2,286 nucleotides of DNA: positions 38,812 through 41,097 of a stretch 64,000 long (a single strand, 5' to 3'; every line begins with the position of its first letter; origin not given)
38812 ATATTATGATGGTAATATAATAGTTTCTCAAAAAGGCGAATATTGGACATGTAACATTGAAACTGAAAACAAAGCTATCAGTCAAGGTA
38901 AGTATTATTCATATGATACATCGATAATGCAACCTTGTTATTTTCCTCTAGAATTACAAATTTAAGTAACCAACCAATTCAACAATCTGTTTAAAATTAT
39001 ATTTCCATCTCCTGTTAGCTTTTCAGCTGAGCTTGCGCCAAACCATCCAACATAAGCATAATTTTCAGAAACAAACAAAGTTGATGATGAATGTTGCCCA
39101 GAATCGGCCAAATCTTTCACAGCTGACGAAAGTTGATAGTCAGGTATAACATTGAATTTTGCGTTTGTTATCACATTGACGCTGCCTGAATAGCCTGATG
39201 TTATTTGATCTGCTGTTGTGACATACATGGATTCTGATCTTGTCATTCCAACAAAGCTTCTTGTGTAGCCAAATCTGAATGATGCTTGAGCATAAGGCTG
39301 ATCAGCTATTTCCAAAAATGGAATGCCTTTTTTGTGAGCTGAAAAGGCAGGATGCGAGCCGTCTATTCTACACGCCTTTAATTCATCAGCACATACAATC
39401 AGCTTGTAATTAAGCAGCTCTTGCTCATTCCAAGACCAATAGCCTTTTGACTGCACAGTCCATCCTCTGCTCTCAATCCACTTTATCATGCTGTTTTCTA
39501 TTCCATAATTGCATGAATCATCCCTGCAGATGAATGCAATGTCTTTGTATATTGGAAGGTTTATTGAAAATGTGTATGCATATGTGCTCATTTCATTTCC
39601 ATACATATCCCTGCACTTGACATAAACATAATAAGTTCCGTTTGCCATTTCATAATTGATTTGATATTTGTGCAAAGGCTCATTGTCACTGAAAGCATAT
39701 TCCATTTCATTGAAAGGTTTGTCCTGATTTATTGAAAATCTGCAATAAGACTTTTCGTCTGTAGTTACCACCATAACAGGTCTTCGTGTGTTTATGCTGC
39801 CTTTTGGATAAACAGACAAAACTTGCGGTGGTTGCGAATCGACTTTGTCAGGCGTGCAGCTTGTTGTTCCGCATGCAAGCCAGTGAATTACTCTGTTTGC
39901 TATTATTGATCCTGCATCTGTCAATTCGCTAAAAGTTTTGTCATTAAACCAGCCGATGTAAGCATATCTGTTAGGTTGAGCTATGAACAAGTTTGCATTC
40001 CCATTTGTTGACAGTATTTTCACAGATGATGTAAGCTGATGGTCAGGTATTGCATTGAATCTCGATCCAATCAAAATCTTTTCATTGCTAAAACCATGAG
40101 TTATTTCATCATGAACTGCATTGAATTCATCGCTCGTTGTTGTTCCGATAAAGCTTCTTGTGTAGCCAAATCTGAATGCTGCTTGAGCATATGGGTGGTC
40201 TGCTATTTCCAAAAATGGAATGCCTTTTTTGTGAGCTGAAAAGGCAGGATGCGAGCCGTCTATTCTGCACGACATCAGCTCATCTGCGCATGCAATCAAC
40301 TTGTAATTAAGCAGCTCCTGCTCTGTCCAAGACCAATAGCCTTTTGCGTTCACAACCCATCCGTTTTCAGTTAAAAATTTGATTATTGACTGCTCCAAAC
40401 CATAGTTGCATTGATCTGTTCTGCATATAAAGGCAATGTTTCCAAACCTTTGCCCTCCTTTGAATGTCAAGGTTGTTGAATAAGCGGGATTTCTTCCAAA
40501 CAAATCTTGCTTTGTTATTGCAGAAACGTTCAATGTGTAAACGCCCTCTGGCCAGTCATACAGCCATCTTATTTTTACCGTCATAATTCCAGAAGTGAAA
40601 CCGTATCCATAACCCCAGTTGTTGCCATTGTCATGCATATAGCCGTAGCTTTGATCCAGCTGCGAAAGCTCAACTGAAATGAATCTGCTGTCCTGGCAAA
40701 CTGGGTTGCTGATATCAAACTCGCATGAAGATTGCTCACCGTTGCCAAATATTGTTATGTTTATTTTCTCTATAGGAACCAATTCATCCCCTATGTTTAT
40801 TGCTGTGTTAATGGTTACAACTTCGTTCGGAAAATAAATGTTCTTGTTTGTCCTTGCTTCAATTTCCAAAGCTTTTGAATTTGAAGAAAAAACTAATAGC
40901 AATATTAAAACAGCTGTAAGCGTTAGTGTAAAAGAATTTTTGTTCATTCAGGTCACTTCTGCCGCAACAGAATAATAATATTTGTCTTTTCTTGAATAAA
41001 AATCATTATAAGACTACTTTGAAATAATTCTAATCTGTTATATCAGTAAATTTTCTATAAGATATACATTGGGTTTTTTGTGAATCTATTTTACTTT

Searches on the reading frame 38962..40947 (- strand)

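Call 18: search_protein_families(library=pfam, proteins=[window:38962-40947:-], max_evalue=0.001)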
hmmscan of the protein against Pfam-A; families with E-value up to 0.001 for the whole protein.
window:38962-40947:- (661 aa): 0 families

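Call 76: search_protein_families(library=pfam, proteins=[window:38962-40947:-], max_evalue=0.01)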
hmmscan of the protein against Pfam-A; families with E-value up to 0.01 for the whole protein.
window:38962-40947:- (661 aa): 2 families
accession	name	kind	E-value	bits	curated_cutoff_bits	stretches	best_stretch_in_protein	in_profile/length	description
PF23589.2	WH_AprA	-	0.0043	18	27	0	179-210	32-63/94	AprA winged helix domain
PF19077.6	Big_13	-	0.0096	16.8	27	0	385-462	24-100/102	Bacterial Ig-like domain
